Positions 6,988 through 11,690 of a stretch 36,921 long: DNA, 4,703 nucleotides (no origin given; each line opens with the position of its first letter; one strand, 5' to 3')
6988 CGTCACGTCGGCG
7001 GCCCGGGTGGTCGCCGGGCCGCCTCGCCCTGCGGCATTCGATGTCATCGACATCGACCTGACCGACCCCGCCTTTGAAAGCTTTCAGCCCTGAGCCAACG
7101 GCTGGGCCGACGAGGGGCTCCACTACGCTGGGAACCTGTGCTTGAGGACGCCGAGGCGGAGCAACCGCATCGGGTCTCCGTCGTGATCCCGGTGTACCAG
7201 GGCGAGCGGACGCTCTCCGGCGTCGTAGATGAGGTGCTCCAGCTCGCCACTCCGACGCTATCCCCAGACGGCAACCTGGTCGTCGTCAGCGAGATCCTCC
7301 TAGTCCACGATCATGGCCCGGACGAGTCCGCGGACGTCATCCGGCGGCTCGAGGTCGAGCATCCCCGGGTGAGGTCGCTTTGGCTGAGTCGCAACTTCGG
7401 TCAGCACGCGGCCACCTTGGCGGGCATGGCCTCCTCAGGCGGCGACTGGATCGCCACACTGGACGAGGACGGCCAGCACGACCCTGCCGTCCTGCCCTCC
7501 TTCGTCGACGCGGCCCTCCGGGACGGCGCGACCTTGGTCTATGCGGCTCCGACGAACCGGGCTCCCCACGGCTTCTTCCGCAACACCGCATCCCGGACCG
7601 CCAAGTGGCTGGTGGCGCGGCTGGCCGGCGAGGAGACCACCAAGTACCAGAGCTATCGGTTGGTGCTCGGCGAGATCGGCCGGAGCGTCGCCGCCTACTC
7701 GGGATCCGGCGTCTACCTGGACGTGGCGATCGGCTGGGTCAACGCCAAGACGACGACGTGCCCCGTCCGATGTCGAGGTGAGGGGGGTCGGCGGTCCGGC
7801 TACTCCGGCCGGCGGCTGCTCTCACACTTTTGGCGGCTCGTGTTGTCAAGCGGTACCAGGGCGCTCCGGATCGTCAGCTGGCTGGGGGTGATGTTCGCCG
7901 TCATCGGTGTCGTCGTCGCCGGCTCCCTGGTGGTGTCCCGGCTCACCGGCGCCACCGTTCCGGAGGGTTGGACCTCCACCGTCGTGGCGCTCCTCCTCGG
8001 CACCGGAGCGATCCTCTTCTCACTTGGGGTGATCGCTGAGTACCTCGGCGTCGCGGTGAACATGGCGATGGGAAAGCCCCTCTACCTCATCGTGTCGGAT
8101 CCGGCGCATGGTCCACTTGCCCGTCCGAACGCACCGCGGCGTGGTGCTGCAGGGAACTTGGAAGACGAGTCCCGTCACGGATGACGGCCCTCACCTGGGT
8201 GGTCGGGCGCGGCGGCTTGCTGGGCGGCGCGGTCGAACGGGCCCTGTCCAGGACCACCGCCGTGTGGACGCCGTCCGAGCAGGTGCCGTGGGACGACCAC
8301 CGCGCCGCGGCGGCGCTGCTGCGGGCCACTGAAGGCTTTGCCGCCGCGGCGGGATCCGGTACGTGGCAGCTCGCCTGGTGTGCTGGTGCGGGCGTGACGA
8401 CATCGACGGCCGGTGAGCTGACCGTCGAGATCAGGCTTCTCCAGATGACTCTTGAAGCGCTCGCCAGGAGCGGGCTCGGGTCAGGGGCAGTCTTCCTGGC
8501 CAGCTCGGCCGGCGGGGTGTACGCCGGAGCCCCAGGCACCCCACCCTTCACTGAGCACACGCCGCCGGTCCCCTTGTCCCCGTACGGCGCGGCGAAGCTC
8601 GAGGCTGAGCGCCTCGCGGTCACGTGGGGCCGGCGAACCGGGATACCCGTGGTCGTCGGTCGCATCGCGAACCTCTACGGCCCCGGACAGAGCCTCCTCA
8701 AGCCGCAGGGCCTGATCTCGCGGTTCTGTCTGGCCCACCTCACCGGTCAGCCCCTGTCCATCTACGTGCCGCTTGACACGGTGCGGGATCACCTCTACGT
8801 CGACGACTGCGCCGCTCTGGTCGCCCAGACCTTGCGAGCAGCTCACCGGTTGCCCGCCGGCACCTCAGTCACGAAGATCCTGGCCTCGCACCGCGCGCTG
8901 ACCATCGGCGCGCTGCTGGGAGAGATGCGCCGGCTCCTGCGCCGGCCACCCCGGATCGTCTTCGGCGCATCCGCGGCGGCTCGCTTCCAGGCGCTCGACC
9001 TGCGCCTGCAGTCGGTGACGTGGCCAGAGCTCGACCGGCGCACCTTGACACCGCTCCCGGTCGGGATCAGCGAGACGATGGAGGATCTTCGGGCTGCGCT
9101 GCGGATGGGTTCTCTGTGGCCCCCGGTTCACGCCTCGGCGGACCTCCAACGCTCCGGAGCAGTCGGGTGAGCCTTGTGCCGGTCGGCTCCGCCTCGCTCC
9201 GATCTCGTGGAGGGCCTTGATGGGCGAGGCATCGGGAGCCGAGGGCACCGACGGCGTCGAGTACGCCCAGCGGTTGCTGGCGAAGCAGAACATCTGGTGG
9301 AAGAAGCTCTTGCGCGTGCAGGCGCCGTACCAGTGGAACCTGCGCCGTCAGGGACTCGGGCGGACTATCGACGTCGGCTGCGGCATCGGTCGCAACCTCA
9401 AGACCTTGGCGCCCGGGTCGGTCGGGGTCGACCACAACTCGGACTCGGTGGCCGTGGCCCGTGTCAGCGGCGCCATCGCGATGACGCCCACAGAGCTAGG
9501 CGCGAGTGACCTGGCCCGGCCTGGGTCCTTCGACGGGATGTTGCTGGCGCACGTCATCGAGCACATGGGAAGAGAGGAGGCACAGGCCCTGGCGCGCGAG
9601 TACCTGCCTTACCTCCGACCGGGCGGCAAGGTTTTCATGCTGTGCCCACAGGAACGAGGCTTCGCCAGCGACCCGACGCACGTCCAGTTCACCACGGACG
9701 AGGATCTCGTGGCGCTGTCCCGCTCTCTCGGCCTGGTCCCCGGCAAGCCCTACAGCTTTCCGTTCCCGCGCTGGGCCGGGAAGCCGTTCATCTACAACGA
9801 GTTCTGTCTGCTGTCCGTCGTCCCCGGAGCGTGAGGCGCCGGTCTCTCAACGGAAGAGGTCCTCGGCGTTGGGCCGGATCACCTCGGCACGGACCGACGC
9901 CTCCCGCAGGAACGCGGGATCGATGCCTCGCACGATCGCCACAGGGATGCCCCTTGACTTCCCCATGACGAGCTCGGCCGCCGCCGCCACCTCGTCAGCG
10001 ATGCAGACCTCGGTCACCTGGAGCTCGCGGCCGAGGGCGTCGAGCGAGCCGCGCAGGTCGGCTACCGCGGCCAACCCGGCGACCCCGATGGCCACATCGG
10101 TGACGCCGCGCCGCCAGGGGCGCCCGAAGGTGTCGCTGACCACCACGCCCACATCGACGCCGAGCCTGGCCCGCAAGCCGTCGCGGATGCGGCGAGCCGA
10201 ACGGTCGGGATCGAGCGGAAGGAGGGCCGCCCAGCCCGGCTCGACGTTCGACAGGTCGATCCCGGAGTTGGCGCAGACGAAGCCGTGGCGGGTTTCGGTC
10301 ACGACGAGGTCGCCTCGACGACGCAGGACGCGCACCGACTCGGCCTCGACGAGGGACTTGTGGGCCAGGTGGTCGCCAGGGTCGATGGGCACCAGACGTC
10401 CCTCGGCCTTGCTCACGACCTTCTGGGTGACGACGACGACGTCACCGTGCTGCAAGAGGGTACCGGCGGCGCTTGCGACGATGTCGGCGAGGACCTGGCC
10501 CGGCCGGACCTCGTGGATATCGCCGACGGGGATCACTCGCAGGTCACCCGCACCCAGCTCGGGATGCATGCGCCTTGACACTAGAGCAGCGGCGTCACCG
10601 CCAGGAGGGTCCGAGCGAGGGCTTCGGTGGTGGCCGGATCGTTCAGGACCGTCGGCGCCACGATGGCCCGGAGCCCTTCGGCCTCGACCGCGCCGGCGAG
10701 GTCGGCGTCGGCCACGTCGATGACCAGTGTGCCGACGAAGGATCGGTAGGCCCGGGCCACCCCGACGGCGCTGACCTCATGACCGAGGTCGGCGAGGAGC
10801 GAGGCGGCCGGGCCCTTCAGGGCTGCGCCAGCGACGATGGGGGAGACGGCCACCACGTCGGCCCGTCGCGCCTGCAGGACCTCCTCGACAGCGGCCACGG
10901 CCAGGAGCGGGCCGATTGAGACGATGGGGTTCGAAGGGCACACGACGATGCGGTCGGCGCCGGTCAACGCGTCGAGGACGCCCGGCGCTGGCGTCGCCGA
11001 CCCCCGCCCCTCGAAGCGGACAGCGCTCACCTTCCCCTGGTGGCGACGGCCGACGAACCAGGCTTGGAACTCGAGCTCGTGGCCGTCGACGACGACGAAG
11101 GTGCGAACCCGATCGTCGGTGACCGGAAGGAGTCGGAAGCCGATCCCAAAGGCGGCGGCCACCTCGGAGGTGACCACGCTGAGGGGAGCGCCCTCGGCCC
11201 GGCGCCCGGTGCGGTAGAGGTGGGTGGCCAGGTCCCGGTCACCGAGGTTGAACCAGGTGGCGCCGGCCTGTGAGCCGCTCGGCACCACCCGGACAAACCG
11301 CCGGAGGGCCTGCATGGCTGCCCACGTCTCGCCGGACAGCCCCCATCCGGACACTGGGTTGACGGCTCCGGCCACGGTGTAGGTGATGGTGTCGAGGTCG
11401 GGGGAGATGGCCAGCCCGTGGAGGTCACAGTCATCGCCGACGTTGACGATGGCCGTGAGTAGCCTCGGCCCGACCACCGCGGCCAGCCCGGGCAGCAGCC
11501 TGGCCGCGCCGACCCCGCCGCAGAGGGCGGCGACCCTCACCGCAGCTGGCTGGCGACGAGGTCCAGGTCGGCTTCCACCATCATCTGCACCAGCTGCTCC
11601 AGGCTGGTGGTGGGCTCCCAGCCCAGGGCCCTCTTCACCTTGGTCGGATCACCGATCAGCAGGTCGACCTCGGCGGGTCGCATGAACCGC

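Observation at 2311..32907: Candidate undescribed wall-polysaccharide pathway: galactofuran core, ABC export, several GT-C decorators and a GDP-D-rhamnose supply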

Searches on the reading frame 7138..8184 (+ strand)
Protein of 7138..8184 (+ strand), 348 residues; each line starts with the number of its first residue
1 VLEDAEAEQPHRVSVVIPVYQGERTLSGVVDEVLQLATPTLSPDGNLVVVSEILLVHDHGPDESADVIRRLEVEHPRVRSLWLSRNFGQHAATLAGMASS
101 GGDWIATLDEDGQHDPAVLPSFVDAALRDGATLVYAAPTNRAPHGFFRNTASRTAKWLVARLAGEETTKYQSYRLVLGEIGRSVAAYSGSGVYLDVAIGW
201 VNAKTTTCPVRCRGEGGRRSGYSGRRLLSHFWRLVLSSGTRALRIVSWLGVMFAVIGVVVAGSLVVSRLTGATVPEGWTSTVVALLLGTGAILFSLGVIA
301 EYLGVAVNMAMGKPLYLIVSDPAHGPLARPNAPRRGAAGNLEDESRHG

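Call 5: search_protein_families(library=pfam, proteins=[window:7138-8184:+], max_evalue=0.01)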
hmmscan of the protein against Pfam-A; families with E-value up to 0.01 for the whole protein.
window:7138-8184:+ (348 aa): 2 families
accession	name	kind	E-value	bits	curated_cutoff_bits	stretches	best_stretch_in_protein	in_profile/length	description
PF00535.33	Glycos_transf_2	-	1.5e-19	71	23.3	1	14-160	1-132/168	Glycosyl transferase family 2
PF13641.12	Glyco_tranf_2_3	-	0.0046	17.4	27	1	11-137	1-122/230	Glycosyltransferase like family 2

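Call 8: search_protein_families(library=ncbifam, proteins=[window:7138-8184:+], max_evalue=0.001)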
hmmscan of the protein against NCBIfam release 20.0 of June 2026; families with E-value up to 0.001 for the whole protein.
window:7138-8184:+ (348 aa): 9 families
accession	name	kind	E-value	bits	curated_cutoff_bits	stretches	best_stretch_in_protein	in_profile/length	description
NF007986.1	PRK10714.1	equivalog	8.3e-32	110.4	529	1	9-318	4-308/316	undecaprenyl-phosphate 4-deoxy-4-formamido-L-arabinose transferase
NF047588.1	GlcsyltransPgfSStrep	equivalog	1.4e-22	80.3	500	1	12-318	2-302/308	glycosyltransferase PgfS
NF007482.0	PRK10073.1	equivalog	1.7e-08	33.8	423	1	10-129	5-113/334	glycosyltransferase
TIGR03937.1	PgaC_IcaA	equivalog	6.9e-08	31.9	422.3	1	6-120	40-144/407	poly-beta-1,6-N-acetyl-D-glucosamine synthase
NF047683.1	TeichurnBiosyTuaG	equivalog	2.1e-06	27.6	400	1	10-117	5-102/252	teichuronic acid biosynthesis protein TuaG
TIGR03111.1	glyc2_xrt_Gpos1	hypoth_equivalog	4.8e-06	25.6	363.95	1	12-119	50-149/439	TIGR03111 family XrtG-associated glycosyltransferase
TIGR03965.1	mycofact_glyco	equivalog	0.00023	20.2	280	1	6-124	69-177/467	mycofactocin biosynthesis glycosyltransferase MftF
NF038302.1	EPS_HpsE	equivalog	0.0003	19.9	300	1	13-114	3-99/307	hormogonium polysaccharide biosynthesis glycosyltransferase HpsE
NF045692.1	OglycostaseCruG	equivalog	0.00068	18.7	600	0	48-138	68-164/386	2'-O-glycosyltransferase CruG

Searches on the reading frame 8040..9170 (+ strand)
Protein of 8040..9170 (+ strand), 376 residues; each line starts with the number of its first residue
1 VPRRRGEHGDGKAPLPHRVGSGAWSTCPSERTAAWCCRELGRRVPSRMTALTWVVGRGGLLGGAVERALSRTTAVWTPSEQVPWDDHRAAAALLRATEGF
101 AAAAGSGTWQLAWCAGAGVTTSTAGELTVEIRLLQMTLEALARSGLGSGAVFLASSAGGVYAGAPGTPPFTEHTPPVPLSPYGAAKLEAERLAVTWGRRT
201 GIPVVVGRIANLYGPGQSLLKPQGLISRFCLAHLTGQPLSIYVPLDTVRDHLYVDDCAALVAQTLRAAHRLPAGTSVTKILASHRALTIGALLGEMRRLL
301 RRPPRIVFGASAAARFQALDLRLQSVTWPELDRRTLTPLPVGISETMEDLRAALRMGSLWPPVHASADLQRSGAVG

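Call 5: search_protein_families(library=pfam, proteins=[window:8181-9170:+], max_evalue=0.01)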
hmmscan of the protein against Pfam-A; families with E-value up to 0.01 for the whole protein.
window:8181-9170:+ (329 aa): 3 families
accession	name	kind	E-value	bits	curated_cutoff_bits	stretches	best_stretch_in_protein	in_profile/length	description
PF01370.27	Epimerase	-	2.9e-23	83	20.9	1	83-225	91-232/240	NAD dependent epimerase/dehydratase family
PF16363.11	GDP_Man_Dehyd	-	2.5e-17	63.8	27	1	91-221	110-240/332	GDP-mannose 4,6 dehydratase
PF04321.23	RmlD_sub_bind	-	6.3e-06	25.9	27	1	88-220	79-199/287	RmlD substrate binding domain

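Call 8: search_protein_families(library=ncbifam, proteins=[window:8181-9170:+], max_evalue=0.001)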
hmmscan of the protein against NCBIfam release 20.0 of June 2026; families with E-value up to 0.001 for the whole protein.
window:8181-9170:+ (329 aa): 6 families
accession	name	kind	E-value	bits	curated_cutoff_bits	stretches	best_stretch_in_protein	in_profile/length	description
TIGR01181.1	dTDP_gluc_dehyt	equivalog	9.4e-15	54.5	365.1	1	102-219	117-232/321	dTDP-glucose 4,6-dehydratase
NF007490.0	PRK10084.1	subfamily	2e-14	53.3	649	1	121-213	153-242/361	dTDP-glucose 4,6-dehydratase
NF007582.0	PRK10217.1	equivalog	1.6e-13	50.5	698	1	122-213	147-235/355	dTDP-glucose 4,6-dehydratase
TIGR04180.1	EDH_00030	hypoth_equivalog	2.7e-09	36.5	475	1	105-250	116-253/297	NAD-dependent 4,6-dehydratase LegB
TIGR01214.1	rmlD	equivalog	0.00036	19.7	224.05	0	91-169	81-154/285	dTDP-4-dehydrorhamnose reductase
TIGR01179.1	galE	equivalog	0.0004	19.3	262.3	1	105-167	116-178/332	UDP-glucose 4-epimerase GalE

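Call 31: search_protein_families(library=pfam, proteins=[window:8040-9170:+], max_evalue=1)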
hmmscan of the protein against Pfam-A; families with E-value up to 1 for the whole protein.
window:8040-9170:+ (376 aa): 4 families
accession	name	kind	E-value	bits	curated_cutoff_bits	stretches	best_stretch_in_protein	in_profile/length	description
PF01370.27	Epimerase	-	4.2e-23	82.4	20.9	1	130-272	91-232/240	NAD dependent epimerase/dehydratase family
PF16363.11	GDP_Man_Dehyd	-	3.4e-17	63.3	27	1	138-268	110-240/332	GDP-mannose 4,6 dehydratase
PF04321.23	RmlD_sub_bind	-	9.8e-06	25.3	27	1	136-267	80-199/287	RmlD substrate binding domain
PF07993.18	NAD_binding_4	-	0.33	10.5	20.1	1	180-214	175-209/258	Male sterility protein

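Call 34: search_solved_structures(query=window:8181-9170:+, max_evalue=0.001, show_alignments=1)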
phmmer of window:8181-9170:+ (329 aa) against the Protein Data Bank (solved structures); distinct sequences matched with E-value up to 0.001: 38.
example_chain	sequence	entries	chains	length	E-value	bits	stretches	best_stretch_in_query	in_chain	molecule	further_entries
6wjb_A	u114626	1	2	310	1.1e-15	61.1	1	91-267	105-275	NAD-dependent epimerase/dehydratase family protein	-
6kv9_A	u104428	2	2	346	1.7e-15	60.5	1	84-264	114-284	MoeE5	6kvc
6wj9_A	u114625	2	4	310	5.4e-15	58.8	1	91-267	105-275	NAD-dependent epimerase/dehydratase family protein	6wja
1g1a_A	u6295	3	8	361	4.8e-13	52.4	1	120-214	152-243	DTDP-D-GLUCOSE 4,6-DEHYDRATASE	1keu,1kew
4zrm_A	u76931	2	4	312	1.5e-12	50.8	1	104-212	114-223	UDP-glucose 4-epimerase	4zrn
2p5u_A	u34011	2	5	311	1.3e-11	47.7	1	81-218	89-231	UDP-glucose 4-epimerase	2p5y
6zl6_A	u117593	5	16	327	1.8e-11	47.2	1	81-215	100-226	Epimerase domain-containing protein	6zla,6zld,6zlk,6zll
6bwl_A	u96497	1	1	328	1.9e-11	47.2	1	112-217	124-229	Pal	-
1bxk_A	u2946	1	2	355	2.3e-11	46.9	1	109-212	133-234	PROTEIN (DTDP-GLUCOSE 4,6-DEHYDRATASE)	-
6zlj_A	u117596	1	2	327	6.6e-11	45.4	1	81-215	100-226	Epimerase domain-containing protein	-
6bi4_A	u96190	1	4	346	6.8e-11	45.4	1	109-213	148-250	dTDP-glucose 4,6-dehydratase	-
7ys8_A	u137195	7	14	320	2.4e-10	43.6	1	100-212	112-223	UDP-glucose 4-epimerase | UDP-glucose 4-epimerase along with EC 5.1.3.2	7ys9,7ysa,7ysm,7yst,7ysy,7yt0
8shh_A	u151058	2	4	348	4.9e-09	39.3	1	92-221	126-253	dTDP-glucose 4,6-dehydratase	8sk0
8du1_A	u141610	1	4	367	1e-08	38.2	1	108-219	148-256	dTDP-glucose 4,6-dehydratase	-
6x3b_A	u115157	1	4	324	2.4e-08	37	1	81-171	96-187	GDP-6-deoxy-D-mannose reductase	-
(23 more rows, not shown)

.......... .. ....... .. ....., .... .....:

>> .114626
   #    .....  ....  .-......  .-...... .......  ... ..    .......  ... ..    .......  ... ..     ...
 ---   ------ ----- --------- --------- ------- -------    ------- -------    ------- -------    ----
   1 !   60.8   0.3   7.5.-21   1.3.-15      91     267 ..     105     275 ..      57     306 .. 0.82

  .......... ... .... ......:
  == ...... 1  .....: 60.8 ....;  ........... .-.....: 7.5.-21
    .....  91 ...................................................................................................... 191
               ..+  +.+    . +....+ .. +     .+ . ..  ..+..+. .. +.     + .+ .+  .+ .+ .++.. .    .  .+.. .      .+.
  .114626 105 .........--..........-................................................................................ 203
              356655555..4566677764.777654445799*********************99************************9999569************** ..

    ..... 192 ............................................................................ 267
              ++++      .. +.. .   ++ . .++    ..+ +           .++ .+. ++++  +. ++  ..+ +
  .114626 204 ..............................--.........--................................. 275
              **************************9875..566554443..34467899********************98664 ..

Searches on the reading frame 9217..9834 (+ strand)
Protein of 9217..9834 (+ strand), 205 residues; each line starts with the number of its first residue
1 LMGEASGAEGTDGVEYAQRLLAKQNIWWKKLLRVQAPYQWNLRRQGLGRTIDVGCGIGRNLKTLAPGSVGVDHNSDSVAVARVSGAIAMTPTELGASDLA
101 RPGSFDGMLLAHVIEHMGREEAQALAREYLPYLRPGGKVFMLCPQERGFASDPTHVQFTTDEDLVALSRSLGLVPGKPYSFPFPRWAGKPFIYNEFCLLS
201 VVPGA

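Call 5: search_protein_families(library=pfam, proteins=[window:9217-9834:+], max_evalue=0.01)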
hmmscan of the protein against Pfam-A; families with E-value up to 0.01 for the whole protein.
window:9217-9834:+ (205 aa): 5 families
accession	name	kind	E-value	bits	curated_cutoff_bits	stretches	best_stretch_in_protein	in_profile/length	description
PF08241.18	Methyltransf_11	-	2.2e-08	35.1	21.2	1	51-140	1-94/95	Methyltransferase domain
PF13649.12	Methyltransf_25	-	2.3e-08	35.1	27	1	51-137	2-97/97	Methyltransferase domain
PF08242.18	Methyltransf_12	-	1.7e-07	32.3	30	1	51-138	1-97/98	Methyltransferase domain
PF13489.12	Methyltransf_23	-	4e-05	23.8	27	1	47-145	23-120/164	Methyltransferase domain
PF13847.12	Methyltransf_31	-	0.0084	16.2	27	0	49-83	6-46/145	Methyltransferase domain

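Call 9: search_protein_families(library=ncbifam, proteins=[window:9217-9834:+], max_evalue=0.001)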
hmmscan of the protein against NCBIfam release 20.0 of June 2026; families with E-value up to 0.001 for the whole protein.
window:9217-9834:+ (205 aa): 1 family
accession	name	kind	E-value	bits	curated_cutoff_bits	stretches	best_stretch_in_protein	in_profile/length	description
TIGR01983.1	UbiG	equivalog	0.00057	19.3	102.95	1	49-141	52-151/228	bifunctional 2-polyprenyl-6-hydroxyphenol methylase/3-demethylubiquinol 3-O-methyltransferase UbiG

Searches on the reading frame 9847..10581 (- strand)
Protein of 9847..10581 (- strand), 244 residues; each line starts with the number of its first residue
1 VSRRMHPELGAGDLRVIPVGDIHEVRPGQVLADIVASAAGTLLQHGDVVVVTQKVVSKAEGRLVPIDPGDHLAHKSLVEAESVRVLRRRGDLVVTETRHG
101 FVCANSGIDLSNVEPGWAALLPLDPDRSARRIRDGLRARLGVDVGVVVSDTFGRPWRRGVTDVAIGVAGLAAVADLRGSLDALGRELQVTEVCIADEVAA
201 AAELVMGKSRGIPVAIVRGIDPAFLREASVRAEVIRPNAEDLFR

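Call 5: search_protein_families(library=pfam, proteins=[window:9847-10581:-], max_evalue=0.01)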
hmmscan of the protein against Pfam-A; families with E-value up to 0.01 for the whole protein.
window:9847-10581:- (244 aa): 1 family
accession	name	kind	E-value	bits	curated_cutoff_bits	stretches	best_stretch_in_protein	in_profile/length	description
PF01996.21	F420_ligase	-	2.7e-59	200.8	25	1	22-219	4-218/218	F420-0:Gamma-glutamyl ligase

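Call 72: search_protein_families(library=ncbifam, proteins=[window:9847-10581:-], max_evalue=0.0001)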
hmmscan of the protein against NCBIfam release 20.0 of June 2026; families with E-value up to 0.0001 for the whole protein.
window:9847-10581:- (244 aa): 4 families
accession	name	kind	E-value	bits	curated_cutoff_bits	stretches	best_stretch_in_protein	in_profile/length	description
NF009810.0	PRK13294.1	equivalog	1.8e-83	280.9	304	1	10-244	9-243/449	coenzyme F420-0:L-glutamate ligase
TIGR01916.1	F420_cofE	equivalog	7.7e-76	254.7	180.65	1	15-244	2-244/244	coenzyme F420-0:L-glutamate ligase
NF009809.0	PRK13293.1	equivalog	5e-60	203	274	1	14-244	3-244/253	coenzyme F420-0:L-glutamate ligase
TIGR04132.1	intra_fol_E_lig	hypoth_equivalog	2.1e-21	76.4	350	1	22-219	8-202/241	putative folate metabolism gamma-glutamate ligase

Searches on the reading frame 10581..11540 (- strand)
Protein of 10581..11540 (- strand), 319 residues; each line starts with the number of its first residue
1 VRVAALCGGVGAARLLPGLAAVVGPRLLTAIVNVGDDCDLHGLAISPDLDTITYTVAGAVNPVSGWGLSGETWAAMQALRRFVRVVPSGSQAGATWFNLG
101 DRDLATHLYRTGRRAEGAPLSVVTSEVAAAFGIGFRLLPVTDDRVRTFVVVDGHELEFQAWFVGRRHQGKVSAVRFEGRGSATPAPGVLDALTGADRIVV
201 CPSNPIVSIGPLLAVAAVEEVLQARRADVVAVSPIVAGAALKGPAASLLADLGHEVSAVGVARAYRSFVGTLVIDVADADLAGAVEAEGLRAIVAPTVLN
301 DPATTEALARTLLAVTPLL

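Call 5: search_protein_families(library=pfam, proteins=[window:10581-11540:-], max_evalue=0.01)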
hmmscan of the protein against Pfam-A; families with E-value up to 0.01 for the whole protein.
window:10581-11540:- (319 aa): 1 family
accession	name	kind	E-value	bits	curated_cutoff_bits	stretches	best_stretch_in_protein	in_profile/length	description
PF01933.23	CofD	-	2.1e-42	145.8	30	1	3-276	1-251/290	2-phospho-L-lactate transferase CofD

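Call 55: find_related_loci(query=window:10581-11540:-, collection=genome_contigs, flank=10000)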
Query window:10581-11540:- (319 aa) in genome_contigs; peptide patterns used: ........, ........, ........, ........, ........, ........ (x = any residue, [..] = any of these).
599 stretches matched a pattern (row limit reached: there are more); 1 encode a relative of the query (tblastn E <= 1e-3); 1 distinct loci.
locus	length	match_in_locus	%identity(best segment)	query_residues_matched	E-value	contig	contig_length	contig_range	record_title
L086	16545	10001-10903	47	1-313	1e-81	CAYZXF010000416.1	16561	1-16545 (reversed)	MAG TPA_asm: uncultured Anaerolineaceae bacterium isolate binchicken_co244_82 genome assembly, contig: k141_4612791, who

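Call 72: search_protein_families(library=ncbifam, proteins=[window:10581-11540:-], max_evalue=0.0001)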
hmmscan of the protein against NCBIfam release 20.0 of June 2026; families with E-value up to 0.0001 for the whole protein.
window:10581-11540:- (319 aa): 2 families
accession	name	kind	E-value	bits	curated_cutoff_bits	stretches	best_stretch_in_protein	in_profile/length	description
TIGR01819.1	F420_cofD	equivalog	8.2e-85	284.4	257.45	1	5-312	3-299/301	2-phospho-L-lactate transferase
TIGR01826.1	CofD_related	subfamily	1.2e-07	31.5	196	0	127-237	107-215/310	uridine diphosphate-N-acetylglucosamine-binding protein YvcK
